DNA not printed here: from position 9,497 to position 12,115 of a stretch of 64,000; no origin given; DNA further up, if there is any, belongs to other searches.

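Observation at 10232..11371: Zinc-type binding protein with a ~380-aa propeller-like module inserted at the His-rich loop position (possible tethered AztD-type metallochaperone)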

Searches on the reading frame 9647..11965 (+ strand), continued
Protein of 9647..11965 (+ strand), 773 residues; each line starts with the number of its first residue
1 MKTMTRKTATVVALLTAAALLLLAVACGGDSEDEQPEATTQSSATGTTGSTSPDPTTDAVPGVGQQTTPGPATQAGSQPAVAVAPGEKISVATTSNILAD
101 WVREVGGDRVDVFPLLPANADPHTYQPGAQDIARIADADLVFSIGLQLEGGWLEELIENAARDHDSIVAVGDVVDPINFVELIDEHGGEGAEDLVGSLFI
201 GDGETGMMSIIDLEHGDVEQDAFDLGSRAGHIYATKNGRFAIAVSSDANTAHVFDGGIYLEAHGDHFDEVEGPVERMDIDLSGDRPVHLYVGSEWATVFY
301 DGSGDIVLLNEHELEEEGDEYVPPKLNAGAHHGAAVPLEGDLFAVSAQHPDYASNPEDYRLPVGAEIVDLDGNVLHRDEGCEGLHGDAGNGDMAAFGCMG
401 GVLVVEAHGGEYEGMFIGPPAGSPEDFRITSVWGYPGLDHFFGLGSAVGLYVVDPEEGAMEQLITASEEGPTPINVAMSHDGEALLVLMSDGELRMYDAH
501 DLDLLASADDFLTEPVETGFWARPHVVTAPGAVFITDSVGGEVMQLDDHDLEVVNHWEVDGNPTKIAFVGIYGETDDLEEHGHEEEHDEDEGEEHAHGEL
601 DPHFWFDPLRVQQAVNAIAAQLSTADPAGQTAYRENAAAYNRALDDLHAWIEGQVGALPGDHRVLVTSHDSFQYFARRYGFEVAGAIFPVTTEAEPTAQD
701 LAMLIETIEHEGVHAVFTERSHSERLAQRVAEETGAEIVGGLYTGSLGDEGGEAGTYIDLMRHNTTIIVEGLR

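Call 16: find_related_loci(query=A1, collection=genome_contigs, flank=6000)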
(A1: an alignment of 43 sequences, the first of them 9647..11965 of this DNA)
Query A1 (773 aa) in genome_contigs; peptide patterns used: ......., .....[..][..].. (x = any residue, [..] = any of these).
599 stretches matched a pattern (row limit reached: there are more); 590 encode a relative of the query (tblastn E <= 1e-3); the best 80 are kept; 80 distinct loci.
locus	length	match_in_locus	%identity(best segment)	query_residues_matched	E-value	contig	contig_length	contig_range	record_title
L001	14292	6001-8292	83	2-773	0e+0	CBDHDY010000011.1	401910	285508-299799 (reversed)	MAG: Dehalococcoidia bacterium isolate e58c4f91-f2be-4f0a-9909-6998b1ebe402 genome assembly, contig: contig_11, whole ge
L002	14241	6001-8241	69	23-773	0e+0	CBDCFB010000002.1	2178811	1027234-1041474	MAG: Dehalococcoidia bacterium isolate 197aea84-9146-475f-a767-9aad1a17c687 genome assembly, contig: contig_2, whole gen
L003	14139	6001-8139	71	87-773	0e+0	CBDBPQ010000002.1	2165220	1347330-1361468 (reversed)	MAG: Dehalococcoidia bacterium isolate abcbbb68-f6b9-45fe-872f-470341002cc5 genome assembly, contig: contig_2, whole gen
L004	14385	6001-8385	64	1-773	0e+0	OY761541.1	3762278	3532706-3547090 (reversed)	MAG: Dehalococcoidia bacterium isolate f9b9afb7-0d58-404f-89de-58ff16bbafec genome assembly, chromosome: 1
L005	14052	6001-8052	73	87-773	0e+0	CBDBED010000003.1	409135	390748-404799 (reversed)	MAG: Dehalococcoidia bacterium isolate 5625331d-cfd1-4067-b2ed-0d0e62f3ee82 genome assembly, contig: contig_3, whole gen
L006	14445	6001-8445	62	1-773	0e+0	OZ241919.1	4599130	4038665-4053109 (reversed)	MAG: Dehalococcoidia bacterium isolate 6c1ee286-a86d-453a-9dbe-4da6ae1069d1 genome assembly, chromosome: 1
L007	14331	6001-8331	64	1-773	0e+0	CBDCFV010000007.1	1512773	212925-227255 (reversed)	MAG: Dehalococcoidia bacterium isolate 9c3c1ea3-44c0-4b18-a908-b6ba16db4234 genome assembly, contig: contig_7, whole gen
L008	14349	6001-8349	62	2-773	0e+0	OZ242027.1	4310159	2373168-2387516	MAG: Dehalococcoidia bacterium isolate b612d4f0-7387-46ac-83c2-9cb111bb644c genome assembly, chromosome: 1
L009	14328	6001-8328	63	6-773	0e+0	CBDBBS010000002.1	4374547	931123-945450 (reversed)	MAG: Dehalococcoidia bacterium isolate ddb4ac3d-8f21-48f8-a382-dd94587b0ab6 genome assembly, contig: contig_2, whole gen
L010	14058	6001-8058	69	84-772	0e+0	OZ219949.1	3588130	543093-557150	MAG: Dehalococcoidia bacterium isolate 99137651-b1e7-4859-9a90-ab3a7f48d20f genome assembly, chromosome: 5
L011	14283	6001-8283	73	2-773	0e+0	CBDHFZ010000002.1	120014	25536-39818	MAG: Dehalococcoidia bacterium isolate c57aa991-6108-42ac-a26f-d51f4aa099f5 genome assembly, contig: contig_2, whole gen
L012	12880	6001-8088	67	71-773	0e+0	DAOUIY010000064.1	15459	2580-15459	MAG TPA_asm: Dehalococcoidia bacterium isolate S32_229 k113_1570858, whole genome shotgun sequence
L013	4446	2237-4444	64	26-750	0e+0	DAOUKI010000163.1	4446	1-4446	MAG TPA_asm: Dehalococcoidia bacterium isolate S5_319 k113_758380, whole genome shotgun sequence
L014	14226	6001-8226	61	67-773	0e+0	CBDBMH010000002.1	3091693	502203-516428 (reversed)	MAG: Dehalococcoidia bacterium isolate 54ca6173-90b9-4e1c-a49d-3e10b3dce350 genome assembly, contig: contig_2, whole gen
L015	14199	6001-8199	62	65-773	0e+0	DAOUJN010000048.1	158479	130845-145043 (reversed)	MAG TPA_asm: Dehalococcoidia bacterium isolate S34_266 k113_589348, whole genome shotgun sequence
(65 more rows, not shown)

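Call 29: predict_structure(alignment_id=A1)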
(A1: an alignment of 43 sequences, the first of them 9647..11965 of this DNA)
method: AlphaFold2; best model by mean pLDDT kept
length: 773 residues; sequences in the alignment: 43
mean_pLDDT: 80.0   pTM: 0.54
mean pLDDT of the five models: 80.0, 78.1, 77.8, 76.6, 74.3
residues with pLDDT >= 90: 346; 70-90: 275; 50-70: 42; < 50: 110
segments of 3 or more residues with pLDDT < 50: 1-4, 27-84, 147-149, 178-191, 575-600, 689-693
pLDDT, mean of each block of 10 residues (from residue 1): 60 87 59 30 26 31 32 33 64 92 95 89 77 86 65 73 82 62 36 81 92 93 92 92 93 90 76 92 90 93 93 94 93 91 90 58 91 94 86 94 93 94 89 93 89 96 86 92 94 95 94 78 88 87 93 95 92 55 32 39 79 92 92 96 96 90 79 80 70 61 81 83 74 87 87 93 93 86
secondary structure, 60 per line:
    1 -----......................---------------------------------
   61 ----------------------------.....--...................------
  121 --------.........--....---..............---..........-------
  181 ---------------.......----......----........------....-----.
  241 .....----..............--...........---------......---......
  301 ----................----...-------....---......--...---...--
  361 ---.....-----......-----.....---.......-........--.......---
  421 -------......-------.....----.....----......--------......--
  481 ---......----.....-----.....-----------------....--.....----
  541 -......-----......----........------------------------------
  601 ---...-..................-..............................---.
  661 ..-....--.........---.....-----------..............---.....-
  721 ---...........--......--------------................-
elements in order (helices of 4 or more, strands of 3 or more residues): H6-27 E89-93 H96-109 E110-114 H129-137 E140-143 H147-160 E167-169 H170-173 E196-202 E207-212 E217-224 E231-234 E240-245 E250-263 E266-276 E286-291 E295-300 E305-310 H311-320 E325-327 E335-338 E342-347 E364-368 E374-379 E385-389 E393-399 E401-408 E411-417 E428-433 E441-445 E450-454 E459-464 E473-478 E484-489 E494-498 E504-508 E526-529 E532-536 E542-547 E553-558 E563-570 H608-625 H627-656 E664-667 H670-678 E682-686 H698-711 E715-719 H724-734 E737-742 H757-772

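Call 34: fold_search(model_id=the predicted structure, library=pdb)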
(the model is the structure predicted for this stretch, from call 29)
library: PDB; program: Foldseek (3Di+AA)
matches with E <= 10: 1949; with E <= 0.001: 1689
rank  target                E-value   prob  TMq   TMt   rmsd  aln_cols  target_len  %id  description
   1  6cmk_A                1.7e-29  1.00  0.43  0.84   3.4       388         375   25  Crystal structure of Citrobacter koseri AztD (released 2019-03-13)
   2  6cmk_B                3.8e-29  1.00  0.42  0.84   3.1       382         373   25  Crystal structure of Citrobacter koseri AztD (released 2019-03-13)
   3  6n01_A                1.2e-28  1.00  0.42  0.85   3.1       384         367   24  Structure of apo AztD from Citrobacter koseri (released 2019-09-18)
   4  6ck1_A                1.7e-28  1.00  0.43  0.85   3.0       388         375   29  Crystal structure of Paracoccus denitrificans AztD (released 2019-03-06)
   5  6n01_C                2.8e-28  1.00  0.42  0.85   3.1       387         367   24  Structure of apo AztD from Citrobacter koseri (released 2019-09-18)
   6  6ck1_D                6.1e-28  1.00  0.42  0.84   3.0       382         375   29  Crystal structure of Paracoccus denitrificans AztD (released 2019-03-06)
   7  6n01_B                8.0e-28  1.00  0.42  0.85   3.1       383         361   23  Structure of apo AztD from Citrobacter koseri (released 2019-09-18)
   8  6ck1_B                2.8e-27  1.00  0.43  0.85   2.9       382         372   28  Crystal structure of Paracoccus denitrificans AztD (released 2019-03-06)
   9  6ck1_C                1.6e-26  1.00  0.42  0.85   3.0       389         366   28  Crystal structure of Paracoccus denitrificans AztD (released 2019-03-06)
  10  5uxs                  1.1e-14  1.00  0.21  0.58   2.0       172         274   32  X ray structure of the periplasmic ligand binding protein YfeA from Yersinia pestis (released 2017-07-12)
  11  7me2_A                2.3e-14  1.00  0.22  0.57   2.2       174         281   33  YfeA oligomer crystal 2, form 2 (released 2021-08-25)
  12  7me2_B                2.3e-14  1.00  0.22  0.60   2.9       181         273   32  YfeA oligomer crystal 2, form 2 (released 2021-08-25)
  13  7me1_A                2.4e-14  1.00  0.22  0.60   2.2       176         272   32  YfeA oligomer crystal 1, form 1 (released 2021-08-25)
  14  5uy0                  3.8e-14  1.00  0.22  0.59   3.0       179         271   32  YfeA from M9 minimal media supplemented with iron - Zn wavelength (released 2017-07-12)
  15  7me1_B                6.2e-14  1.00  0.22  0.58   2.9       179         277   32  YfeA oligomer crystal 1, form 1 (released 2021-08-25)
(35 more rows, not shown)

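Call 56: find_encoding_contigs(protein=window:9647-11965:+, flank=3000, max_places=3)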
Protein window:9647-11965:+ (773 aa): no gene with exactly this product is on record in the collection.
